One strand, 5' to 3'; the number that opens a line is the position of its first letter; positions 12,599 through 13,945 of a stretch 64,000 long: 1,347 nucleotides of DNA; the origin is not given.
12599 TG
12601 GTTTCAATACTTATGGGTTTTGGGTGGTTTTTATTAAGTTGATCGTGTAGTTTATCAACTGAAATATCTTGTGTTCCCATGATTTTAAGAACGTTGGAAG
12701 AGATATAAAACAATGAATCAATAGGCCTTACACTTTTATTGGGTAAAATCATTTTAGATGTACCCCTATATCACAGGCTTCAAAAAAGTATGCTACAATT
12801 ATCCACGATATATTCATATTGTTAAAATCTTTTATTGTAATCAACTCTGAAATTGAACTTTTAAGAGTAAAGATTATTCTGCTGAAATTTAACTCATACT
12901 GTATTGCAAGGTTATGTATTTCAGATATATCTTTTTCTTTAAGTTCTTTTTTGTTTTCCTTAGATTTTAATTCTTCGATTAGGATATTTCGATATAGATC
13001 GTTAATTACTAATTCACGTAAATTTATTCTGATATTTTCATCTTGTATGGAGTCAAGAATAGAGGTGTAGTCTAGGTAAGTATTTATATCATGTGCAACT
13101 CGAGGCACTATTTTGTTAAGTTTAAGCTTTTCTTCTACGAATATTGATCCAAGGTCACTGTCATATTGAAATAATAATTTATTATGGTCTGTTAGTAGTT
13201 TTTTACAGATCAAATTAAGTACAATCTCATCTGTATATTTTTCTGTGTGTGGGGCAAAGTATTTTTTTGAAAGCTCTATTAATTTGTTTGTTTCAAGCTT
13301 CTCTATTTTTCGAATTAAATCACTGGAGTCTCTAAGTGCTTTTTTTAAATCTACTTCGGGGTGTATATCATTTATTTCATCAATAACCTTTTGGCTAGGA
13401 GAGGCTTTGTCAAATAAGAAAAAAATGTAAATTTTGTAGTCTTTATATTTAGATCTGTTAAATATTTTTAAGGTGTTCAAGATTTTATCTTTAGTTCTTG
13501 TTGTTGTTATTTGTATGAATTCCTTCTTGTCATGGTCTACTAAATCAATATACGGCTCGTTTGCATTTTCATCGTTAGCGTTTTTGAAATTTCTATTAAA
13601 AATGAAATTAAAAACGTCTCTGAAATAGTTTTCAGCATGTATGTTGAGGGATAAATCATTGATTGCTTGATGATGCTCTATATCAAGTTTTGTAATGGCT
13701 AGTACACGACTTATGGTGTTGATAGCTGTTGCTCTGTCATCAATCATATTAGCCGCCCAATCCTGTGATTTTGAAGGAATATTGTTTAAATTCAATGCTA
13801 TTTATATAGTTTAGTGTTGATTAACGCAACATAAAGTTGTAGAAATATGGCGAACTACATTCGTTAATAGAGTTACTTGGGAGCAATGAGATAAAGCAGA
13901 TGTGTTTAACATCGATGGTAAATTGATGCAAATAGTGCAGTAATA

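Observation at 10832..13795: Three-gene overlapping operon with ABC-3C / Lamassu-like architecture and an effector of unknown chemistry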

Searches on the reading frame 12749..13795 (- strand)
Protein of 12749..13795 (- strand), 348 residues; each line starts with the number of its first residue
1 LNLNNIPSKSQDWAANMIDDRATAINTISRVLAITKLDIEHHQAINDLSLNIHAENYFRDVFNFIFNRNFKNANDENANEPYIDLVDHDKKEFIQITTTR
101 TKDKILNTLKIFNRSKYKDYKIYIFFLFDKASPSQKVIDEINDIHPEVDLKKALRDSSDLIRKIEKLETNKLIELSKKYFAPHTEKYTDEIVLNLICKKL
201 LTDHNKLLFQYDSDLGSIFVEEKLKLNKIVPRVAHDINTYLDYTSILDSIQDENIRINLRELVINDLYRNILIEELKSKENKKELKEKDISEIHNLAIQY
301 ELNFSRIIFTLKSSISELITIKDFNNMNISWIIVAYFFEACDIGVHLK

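Call 3: search_protein_families(library=pfam, proteins=[window:12749-13795:-], max_evalue=0.1)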
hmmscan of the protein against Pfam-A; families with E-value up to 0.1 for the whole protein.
window:12749-13795:- (348 aa): 3 families
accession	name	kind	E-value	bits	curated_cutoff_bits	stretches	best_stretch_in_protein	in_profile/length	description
PF21941.2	SMEK_N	-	5e-30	104.6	27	1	28-164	2-139/140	SMEK domain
PF20275.3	CTD10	-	0.027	15.5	28.1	0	214-343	22-132/134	C-terminal domain 10 of the ABC-three component (ABC-3C) systems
PF20955.3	Caud_bapl16_4th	-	0.044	14.4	27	1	159-241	17-63/72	Phage tail base-plate attachment protein C-terminal barrel domain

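Call 4: search_protein_families(library=padloc, proteins=[window:12749-13795:-], max_evalue=0.1)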
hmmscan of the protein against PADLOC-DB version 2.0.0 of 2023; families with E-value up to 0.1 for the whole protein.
window:12749-13795:- (348 aa): 1 family
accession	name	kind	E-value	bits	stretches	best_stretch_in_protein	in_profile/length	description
PDLC02399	Aga_REase-PNTD1-PNTD2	-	2.3e-22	77.6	1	22-179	4-164/463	Class I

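Call 5: search_protein_families(library=ncbifam, proteins=[window:12749-13795:-], max_evalue=0.1)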
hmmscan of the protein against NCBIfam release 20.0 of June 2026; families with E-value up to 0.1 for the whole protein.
window:12749-13795:- (348 aa): 1 family
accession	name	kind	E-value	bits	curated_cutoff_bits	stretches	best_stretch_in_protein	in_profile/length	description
NF033859.1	SMEK_N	domain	5.2e-21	74.3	30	1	24-117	3-96/97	SMEK domain-containing protein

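Call 14: search_solved_structures(query=window:12749-13795:-, max_evalue=10, show_alignments=3)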
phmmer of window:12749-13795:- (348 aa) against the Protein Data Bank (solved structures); distinct sequences matched with E-value up to 10: 1.
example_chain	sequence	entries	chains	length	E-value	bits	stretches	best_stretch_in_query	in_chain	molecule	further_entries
26bh_D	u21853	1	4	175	1.1e-09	41.4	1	38-179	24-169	the Mrr domain from Kordia jejudonensis Mrr-APAZ pAgo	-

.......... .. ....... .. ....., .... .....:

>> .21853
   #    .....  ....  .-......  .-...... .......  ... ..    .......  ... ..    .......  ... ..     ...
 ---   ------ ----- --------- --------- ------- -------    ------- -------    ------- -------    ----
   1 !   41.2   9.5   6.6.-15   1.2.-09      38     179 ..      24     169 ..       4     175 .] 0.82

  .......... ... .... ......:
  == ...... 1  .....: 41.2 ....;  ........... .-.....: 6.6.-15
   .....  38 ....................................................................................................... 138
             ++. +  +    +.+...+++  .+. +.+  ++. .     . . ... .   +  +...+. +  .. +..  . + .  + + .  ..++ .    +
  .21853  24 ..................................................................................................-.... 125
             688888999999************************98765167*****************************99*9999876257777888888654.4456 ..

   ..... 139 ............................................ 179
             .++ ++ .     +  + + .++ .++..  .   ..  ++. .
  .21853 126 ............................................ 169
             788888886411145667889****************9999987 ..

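Call 16: find_homologous_proteins(query=window:12749-13795:-, max_evalue=0.001)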
Query window:12749-13795:- (348 aa): 199 proteins with E <= 0.001 among 3029 candidates; the best 120 are listed.
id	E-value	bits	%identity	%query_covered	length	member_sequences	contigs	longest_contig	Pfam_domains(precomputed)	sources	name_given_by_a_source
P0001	4.6e-218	741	100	100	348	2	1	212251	PF21941.3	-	-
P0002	2.0e-104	368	56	95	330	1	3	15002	PF21941.3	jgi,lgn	jgi:hypothetical protein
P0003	1.4e-102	361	55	95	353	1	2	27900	PF21941.3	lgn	-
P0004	6.4e-102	359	54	95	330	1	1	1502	PF21941.3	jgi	jgi:23S rRNA U2552 (ribose-2'-O)-methylase RlmE/FtsJ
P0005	2.6e-101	357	54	95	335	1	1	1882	PF21941.3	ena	-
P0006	4.6e-101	356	54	95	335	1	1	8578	PF21941.3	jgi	jgi:hypothetical protein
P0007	2.1e-100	354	53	95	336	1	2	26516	PF21941.3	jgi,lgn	jgi:23S rRNA U2552 (ribose-2'-O)-methylase RlmE/FtsJ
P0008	1.1e-99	352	55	95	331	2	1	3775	PF21941.3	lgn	-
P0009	1.3e-99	352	53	95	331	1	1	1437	PF21941.3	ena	-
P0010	2.2e-99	351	53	94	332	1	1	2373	PF21941.3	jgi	jgi:hypothetical protein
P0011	2.9e-99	351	54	95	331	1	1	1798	PF21941.3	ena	-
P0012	8.0e-98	346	55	95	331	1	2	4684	PF21941.3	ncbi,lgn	-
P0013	2.3e-97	344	52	95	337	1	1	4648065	PF21941.3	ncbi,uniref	ncbi:SMEK domain-containing protein [Marinicellulosiphila megalodicopiae]|uniref:SMEK domain-contain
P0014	6.9e-97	343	51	95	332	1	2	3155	PF21941.3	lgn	-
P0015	5.6e-96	340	54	95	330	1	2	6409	PF21941.3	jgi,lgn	-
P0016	1.0e-95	339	51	95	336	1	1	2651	PF21941.3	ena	-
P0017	1.1e-95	339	52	94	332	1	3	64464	PF21941.3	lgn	-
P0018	1.2e-95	339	50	95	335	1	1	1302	PF21941.3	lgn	-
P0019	1.4e-95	338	52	95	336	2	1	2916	PF21941.3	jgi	-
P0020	2.1e-94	335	51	95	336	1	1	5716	PF21941.3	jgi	jgi:hypothetical protein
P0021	1.8e-93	331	50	95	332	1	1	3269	PF21941.3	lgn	-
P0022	3.0e-92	328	51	95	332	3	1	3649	PF21941.3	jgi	jgi:hypothetical protein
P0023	3.7e-92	327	48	95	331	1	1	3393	PF21941.3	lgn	-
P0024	1.3e-91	325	48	95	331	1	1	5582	PF21941.3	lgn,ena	-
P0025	2.7e-91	324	52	95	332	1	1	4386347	PF21941.3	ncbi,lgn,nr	ncbi:MAG: hypothetical protein methR_P1364 [Methyloprofundus sp.]|nr:MAG: hypothetical protein methR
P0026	2.9e-91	324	52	95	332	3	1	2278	PF21941.3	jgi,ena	-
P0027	1.1e-90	322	52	95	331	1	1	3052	PF21941.3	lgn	-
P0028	5.2e-90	320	52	95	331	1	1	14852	PF21941.3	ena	-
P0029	7.7e-90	320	51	95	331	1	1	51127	PF21941.3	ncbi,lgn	-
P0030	1.0e-89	319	48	94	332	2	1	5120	PF21941.3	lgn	-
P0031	1.1e-89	319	49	95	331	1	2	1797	PF21941.3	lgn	-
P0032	2.4e-89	318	50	95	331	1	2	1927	PF21941.3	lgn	-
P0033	2.6e-89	318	47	95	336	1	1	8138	PF21941.3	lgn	-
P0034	3.6e-89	317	52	95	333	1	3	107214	PF21941.3,PF20275.4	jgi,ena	-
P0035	4.8e-89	317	52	95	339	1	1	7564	PF21941.3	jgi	jgi:hypothetical protein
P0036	6.1e-89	317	50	95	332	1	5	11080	PF21941.3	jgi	jgi:hypothetical protein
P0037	9.2e-89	316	47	95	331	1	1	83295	PF21941.3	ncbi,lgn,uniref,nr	ncbi:SMEK domain-containing protein [Pseudoalteromonas sp. SG43-6]|uniref:SMEK domain-containing pro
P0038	1.2e-88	316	50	95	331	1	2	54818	PF21941.3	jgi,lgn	jgi:hypothetical protein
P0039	1.3e-88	316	48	95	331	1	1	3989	PF21941.3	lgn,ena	-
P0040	1.3e-88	315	47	95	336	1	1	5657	PF21941.3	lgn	-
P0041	1.5e-88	315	46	95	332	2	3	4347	PF21941.3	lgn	-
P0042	3.1e-88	314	49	95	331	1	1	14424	PF21941.3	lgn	-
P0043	3.5e-88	314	52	95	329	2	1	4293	PF21941.3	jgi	jgi:hypothetical protein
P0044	7.2e-88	313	50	95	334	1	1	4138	PF21941.3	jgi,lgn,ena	-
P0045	1.5e-87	312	50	95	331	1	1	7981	PF21941.3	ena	-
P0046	8.6e-87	310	52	95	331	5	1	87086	PF21941.3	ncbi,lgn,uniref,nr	ncbi:MAG: SMEK domain-containing protein [Sulfuricurvum sp.]|uniref:SMEK domain-containing protein n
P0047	8.7e-87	310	49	95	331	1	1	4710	PF21941.3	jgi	-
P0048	9.9e-87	309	49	95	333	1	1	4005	PF21941.3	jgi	jgi:hypothetical protein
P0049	1.1e-86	309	51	95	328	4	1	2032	PF21941.3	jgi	jgi:hypothetical protein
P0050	1.5e-86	309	48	95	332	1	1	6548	PF21941.3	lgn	-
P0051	4.7e-86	307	51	95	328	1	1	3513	PF21941.3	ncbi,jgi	jgi:hypothetical protein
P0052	5.2e-86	307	46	94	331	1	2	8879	PF21941.3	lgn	-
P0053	6.2e-86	307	51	95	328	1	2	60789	PF21941.3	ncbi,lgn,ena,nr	ncbi:MAG: SMEK domain-containing protein [Bacteroidales bacterium]|nr:SMEK domain-containing protein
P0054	7.8e-86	306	51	95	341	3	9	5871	PF21941.3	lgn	-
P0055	1.4e-85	306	51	95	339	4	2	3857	PF21941.3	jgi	jgi:hypothetical protein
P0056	2.1e-85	305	50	95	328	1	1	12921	PF21941.3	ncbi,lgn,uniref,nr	ncbi:SMEK domain-containing protein [Flavobacterium branchiophilum]|uniref:SMEK domain-containing pr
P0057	2.7e-85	305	50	95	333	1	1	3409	PF21941.3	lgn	-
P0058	2.9e-85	305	50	94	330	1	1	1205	PF21941.3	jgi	jgi:hypothetical protein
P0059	5.3e-85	304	50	95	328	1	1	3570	PF21941.3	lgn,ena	-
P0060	1.1e-84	303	52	95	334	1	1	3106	PF21941.3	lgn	-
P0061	1.2e-84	302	49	95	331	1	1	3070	PF21941.3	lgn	-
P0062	1.5e-84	302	50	95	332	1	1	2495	PF21941.3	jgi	jgi:hypothetical protein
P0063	1.6e-84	302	48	95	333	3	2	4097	PF21941.3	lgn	-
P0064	1.6e-84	302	50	95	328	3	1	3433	PF21941.3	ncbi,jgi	jgi:hypothetical protein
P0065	1.6e-84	302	52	95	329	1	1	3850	PF21941.3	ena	-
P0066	1.7e-84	302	50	95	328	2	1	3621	PF21941.3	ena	-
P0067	2.1e-84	302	50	95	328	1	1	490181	PF21941.3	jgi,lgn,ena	-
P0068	2.2e-84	302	50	95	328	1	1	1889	PF21941.3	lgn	-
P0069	2.3e-84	302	51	95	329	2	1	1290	PF21941.3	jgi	jgi:hypothetical protein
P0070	2.7e-84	301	47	95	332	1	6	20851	PF21941.3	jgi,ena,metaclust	jgi:hypothetical protein|metaclust:\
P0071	2.8e-84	301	49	94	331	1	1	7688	PF21941.3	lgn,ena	-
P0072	3.3e-84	301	50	95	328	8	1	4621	PF21941.3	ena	-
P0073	3.4e-84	301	49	95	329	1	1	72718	PF21941.3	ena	-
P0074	4.2e-84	301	49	95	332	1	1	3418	PF21941.3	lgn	-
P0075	5.2e-84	300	50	95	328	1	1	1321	PF21941.3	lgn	-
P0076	7.5e-84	300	48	95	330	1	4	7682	PF21941.3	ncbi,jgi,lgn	jgi:hypothetical protein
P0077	9.0e-84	300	50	95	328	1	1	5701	PF21941.3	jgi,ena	-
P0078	1.2e-83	299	50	95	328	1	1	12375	PF21941.3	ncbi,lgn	-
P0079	1.3e-83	299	50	95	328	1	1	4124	PF21941.3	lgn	-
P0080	1.5e-83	299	49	95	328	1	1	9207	PF21941.3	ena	-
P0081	1.9e-83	299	46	95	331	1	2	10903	PF21941.3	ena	-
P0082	2.0e-83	298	49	95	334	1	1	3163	PF21941.3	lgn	-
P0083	2.2e-83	298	49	95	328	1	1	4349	PF21941.3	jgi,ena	-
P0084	2.3e-83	298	52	95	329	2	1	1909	PF21941.3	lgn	-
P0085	2.6e-83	298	49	95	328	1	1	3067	PF21941.3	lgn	-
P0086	3.0e-83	298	50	95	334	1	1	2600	PF21941.3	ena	-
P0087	3.1e-83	298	51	95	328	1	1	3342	PF21941.3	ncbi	-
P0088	3.1e-83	298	50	95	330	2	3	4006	PF21941.3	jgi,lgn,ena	-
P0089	3.2e-83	298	50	95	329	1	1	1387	PF21941.3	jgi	jgi:hypothetical protein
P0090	3.3e-83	298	46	95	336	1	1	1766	PF21941.3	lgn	-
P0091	3.6e-83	298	49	95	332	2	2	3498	PF21941.3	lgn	-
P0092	4.0e-83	298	51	95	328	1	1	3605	PF21941.3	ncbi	-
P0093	6.4e-83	297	48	95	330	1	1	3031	PF21941.3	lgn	-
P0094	8.5e-83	296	49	93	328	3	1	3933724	PF21941.3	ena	-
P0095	8.8e-83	296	49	93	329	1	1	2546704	PF21941.3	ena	-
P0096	1.1e-82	296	49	95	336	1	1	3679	PF21941.3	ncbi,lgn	-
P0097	1.2e-82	296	47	95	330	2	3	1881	PF21941.3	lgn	-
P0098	1.9e-82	295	50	95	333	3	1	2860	PF21941.3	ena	-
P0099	2.6e-82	295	48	94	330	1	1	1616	PF21941.3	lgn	-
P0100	2.9e-82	295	49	95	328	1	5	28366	PF21941.3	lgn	-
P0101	3.6e-82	294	49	95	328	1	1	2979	PF21941.3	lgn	-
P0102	4.9e-82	294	49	95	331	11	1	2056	PF21941.3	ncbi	-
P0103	5.8e-82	294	49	95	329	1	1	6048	PF21941.3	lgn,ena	-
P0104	7.2e-82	293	50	95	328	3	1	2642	PF21941.3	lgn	-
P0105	9.2e-82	293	44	96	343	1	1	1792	PF21941.3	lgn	-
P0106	1.1e-81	293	50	95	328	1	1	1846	PF21941.3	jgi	jgi:hypothetical protein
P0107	1.4e-81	292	49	95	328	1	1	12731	PF21941.3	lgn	-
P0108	1.5e-81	292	48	95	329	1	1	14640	PF21941.3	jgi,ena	-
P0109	1.9e-81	292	49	95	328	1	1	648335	PF21941.3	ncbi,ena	-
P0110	1.9e-81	292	48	95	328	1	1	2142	PF21941.3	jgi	jgi:hypothetical protein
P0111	2.0e-81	292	47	95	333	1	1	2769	PF21941.3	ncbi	-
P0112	3.2e-81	291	47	95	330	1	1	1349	PF21941.3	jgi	jgi:hypothetical protein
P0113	3.4e-81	291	48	95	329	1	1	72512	PF21941.3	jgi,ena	-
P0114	3.5e-81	291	49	95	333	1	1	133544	PF21941.3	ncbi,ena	-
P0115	4.6e-81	291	46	95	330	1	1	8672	PF21941.3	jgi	jgi:hypothetical protein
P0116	5.2e-81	291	49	95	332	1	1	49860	PF21941.3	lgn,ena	-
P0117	8.1e-81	290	48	95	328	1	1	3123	PF21941.3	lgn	-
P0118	1.0e-80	290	47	95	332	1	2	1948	PF21941.3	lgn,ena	-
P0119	1.6e-80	289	48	95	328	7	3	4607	PF21941.3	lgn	-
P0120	1.7e-80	289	51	95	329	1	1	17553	PF21941.3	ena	-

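Call 27: predict_structure(alignment_id=A1)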
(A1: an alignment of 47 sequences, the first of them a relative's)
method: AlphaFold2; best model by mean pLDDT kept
length: 348 residues; sequences in the alignment: 47
mean_pLDDT: 84.4   pTM: 0.71
mean pLDDT of the five models: 84.4, 82.5, 81.4, 81.2, 80.8
residues with pLDDT >= 90: 169; 70-90: 135; 50-70: 32; < 50: 12
segments of 3 or more residues with pLDDT < 50: 206-216
pLDDT, mean of each block of 10 residues (from residue 1): 57 81 89 85 66 78 95 80 91 91 92 90 90 92 93 91 93 95 84 80 55 51 85 90 79 80 93 96 93 92 94 91 83 90 66
secondary structure, 60 per line:
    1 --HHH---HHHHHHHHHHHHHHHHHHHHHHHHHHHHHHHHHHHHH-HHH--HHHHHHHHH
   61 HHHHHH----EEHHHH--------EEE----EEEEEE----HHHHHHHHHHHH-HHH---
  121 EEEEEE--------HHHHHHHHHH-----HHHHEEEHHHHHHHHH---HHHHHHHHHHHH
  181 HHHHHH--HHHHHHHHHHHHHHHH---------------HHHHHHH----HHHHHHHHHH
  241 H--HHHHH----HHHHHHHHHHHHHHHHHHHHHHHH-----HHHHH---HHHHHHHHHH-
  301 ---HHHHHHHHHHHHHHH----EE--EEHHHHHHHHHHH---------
elements in order: H9-45 H52-66 H73-76 E85-87 E92-97 H102-113 E121-126 H135-144 H150-153 E154-156 H157-165 H169-186 H189-204 H220-226 H231-241 H244-248 H253-276 H282-286 H290-299 H304-318 H329-339

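Call 30: fold_search(model_id=the predicted structure, library=pdb)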
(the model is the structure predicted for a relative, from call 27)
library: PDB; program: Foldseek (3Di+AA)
matches with E <= 10: 95; with E <= 0.001: 0
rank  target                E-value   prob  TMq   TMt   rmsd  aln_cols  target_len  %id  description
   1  9a6c_B                9.7e-02  0.41  0.26  0.20  20.8       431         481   10  Integrative model of YYDD-YYDB by crosslinking MS and deep learning (released 2024-09-18)
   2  9ny1_D                2.1e-01  0.23  0.21  0.21  19.1       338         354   11  LmuA_conformation 2_assymetric (released 2025-12-17)
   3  1wte_MODEL_1_A        2.2e-01  0.44  0.21  0.24  13.8       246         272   13  Crystal structure of type II restrcition endonuclease, EcoO109I complexed with cognate DNA (released 2004-12-14)
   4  9uxi_A                2.7e-01  0.13  0.18  0.18  19.0       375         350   11  type II Lamassu, LmuA tetramer (released 2026-03-25)
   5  4ayw                  6.0e-01  0.05  0.12  0.09  23.9       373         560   11  STRUCTURE OF THE HUMAN MITOCHONDRIAL ABC TRANSPORTER, ABCB10 (PLATE FORM) (released 2012-07-11)
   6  8gy0_A                1.4e+00  0.04  0.13  0.14  17.3       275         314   11  Agrocybe pediades linalool sunthase (Ap.LS) (released 2023-04-12)
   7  7bw0_A                2.1e+00  0.10  0.10  0.15  16.4       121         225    9  Active human TGR5 complex with a synthetic agonist 23H (released 2020-09-02)
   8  8hmq_C                2.8e+00  0.08  0.13  0.10  15.1       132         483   11  Crystal Structure of PKM2 mutant P403A (released 2023-01-11)
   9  2xfh                  2.8e+00  0.04  0.13  0.12  18.6       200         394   14  Structure of cytochrome P450 EryK cocrystallized with inhibitor clotrimazole. (released 2010-09-29)
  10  7ckr_A                3.0e+00  0.03  0.12  0.11  16.5       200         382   10  Cryo-EM structure of the human MCT1/Basigin-2 complex in the presence of anti-cancer drug candidate BAY-8002 in the ou (released 2020-12-23)
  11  1vsr                  3.1e+00  0.28  0.14  0.33   6.4        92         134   11  VERY SHORT PATCH REPAIR (VSR) ENDONUCLEASE FROM ESCHERICHIA COLI (released 1999-10-27)
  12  6xn3_C                3.3e+00  0.05  0.11  0.22  14.2       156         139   10  Structure of the Lactococcus lactis Csm CTR_4:3 CRISPR-Cas Complex (released 2022-01-12)
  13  7ljd_A                3.3e+00  0.04  0.09  0.13  17.0       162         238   10  Allosteric modulator LY3154207 binding to dopamine-bound dopamine receptor 1 in complex with miniGs protein (released 2021-03-03)
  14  7piv_A                3.5e+00  0.06  0.09  0.15  13.6        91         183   16  Active Melanocortin-4 receptor (MC4R)- Gs protein complex bound to agonist NDP-alpha-MSH at 2.86 A resolution. (released 2021-11-17)
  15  3aq4_A                3.6e+00  0.08  0.12  0.21   8.4       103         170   11  Molecular insights into plant cell proliferation disturbance by Agrobacterium protein 6b (released 2011-01-26)
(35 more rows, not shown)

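Call 43: find_related_loci(query=A1, collection=genome_contigs, flank=6000)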
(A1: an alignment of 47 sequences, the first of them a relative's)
Query A1 (348 aa) in genome_contigs; peptide patterns used: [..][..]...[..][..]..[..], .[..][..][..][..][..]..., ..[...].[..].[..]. (x = any residue, [..] = any of these).
304 stretches matched a pattern; 36 encode a relative of the query (tblastn E <= 1e-3); 35 distinct loci.
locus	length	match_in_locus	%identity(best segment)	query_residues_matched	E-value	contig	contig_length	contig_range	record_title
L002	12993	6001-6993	52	17-347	3e-104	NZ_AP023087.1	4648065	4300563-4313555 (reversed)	Marinicellulosiphila megalodicopiae strain TOYAMA8 chromosome, complete genome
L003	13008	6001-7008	50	11-346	3e-98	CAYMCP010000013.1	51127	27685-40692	MAG TPA_asm: uncultured Thiotrichaceae bacterium isolate SRP141376_co5_7 genome assembly, contig: NODE_1471_length_51127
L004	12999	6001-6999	51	14-346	4e-96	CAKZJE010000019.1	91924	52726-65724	MAG TPA_asm: uncultured Methylomonas sp. isolate ERR2114805_bin.24_CONCOCT_v1.1_MAG genome assembly, contig: ERZ1034363.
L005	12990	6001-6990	52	17-346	2e-95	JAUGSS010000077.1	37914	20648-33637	MAG: Methylococcaceae bacterium isolate ZUGMOB10 c_000000002647, whole genome shotgun sequence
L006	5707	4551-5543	48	17-346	1e-92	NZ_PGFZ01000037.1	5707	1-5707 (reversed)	Methylovulum psychrotolerans strain Sph1 AADEFJLK_37, whole genome shotgun sequence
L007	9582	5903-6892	50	17-345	9e-93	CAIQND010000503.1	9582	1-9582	MAG: uncultured Methylococcaceae bacterium isolate LinL3_bin-0689 genome assembly, contig: bin-0689:503/947, whole genom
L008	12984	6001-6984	48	17-345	3e-87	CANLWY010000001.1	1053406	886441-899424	uncultured Campylobacterales bacterium isolate 272-3Z.fasta genome assembly, contig: NODE_1, whole genome shotgun sequen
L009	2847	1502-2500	46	17-345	2e-87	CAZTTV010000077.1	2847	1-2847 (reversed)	MAG TPA_asm: uncultured Candidatus Saccharibacteria bacterium isolate SRP128015_co3_109 genome assembly, contig: NODE_57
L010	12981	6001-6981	47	17-345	2e-85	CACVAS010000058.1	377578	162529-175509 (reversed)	MAG: uncultured Sulfurovum sp. isolate HLG_WM_MAG_01 genome assembly, contig: NODE_1_length_377578_cov_46.573492, whole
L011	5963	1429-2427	46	17-345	8e-84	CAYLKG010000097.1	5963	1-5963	MAG TPA_asm: uncultured Aliarcobacter sp. isolate SRP220891_co1_127 genome assembly, contig: NODE_26586_length_5963_cov_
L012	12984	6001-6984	50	17-347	3e-82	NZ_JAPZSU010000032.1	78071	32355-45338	MAG: Flavobacterium sp. isolate LE19-131.1C c_000000001686, whole genome shotgun sequence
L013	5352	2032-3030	46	17-345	5e-82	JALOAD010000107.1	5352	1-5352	MAG: Candidatus Muiribacterium halophilum isolate SO_2017_LW2 bin 137 scaffold_32753_c1_LW138R_2017, whole genome shotgu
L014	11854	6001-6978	50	17-345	4e-82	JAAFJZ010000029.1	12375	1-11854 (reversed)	MAG: Cytophagales bacterium isolate bin37.metabat.b11b12b14.043 WN_Cytophagales_17_scaffold_29, whole genome shotgun seq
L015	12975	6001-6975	48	17-344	3e-81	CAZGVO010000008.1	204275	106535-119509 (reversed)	MAG TPA_asm: uncultured Bifidobacterium sp. isolate binchicken_co328_134 genome assembly, contig: NODE_41_length_204275_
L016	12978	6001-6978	49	17-345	4e-80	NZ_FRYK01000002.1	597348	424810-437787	Flavobacterium cucumis strain DSM 18830, whole genome shotgun sequence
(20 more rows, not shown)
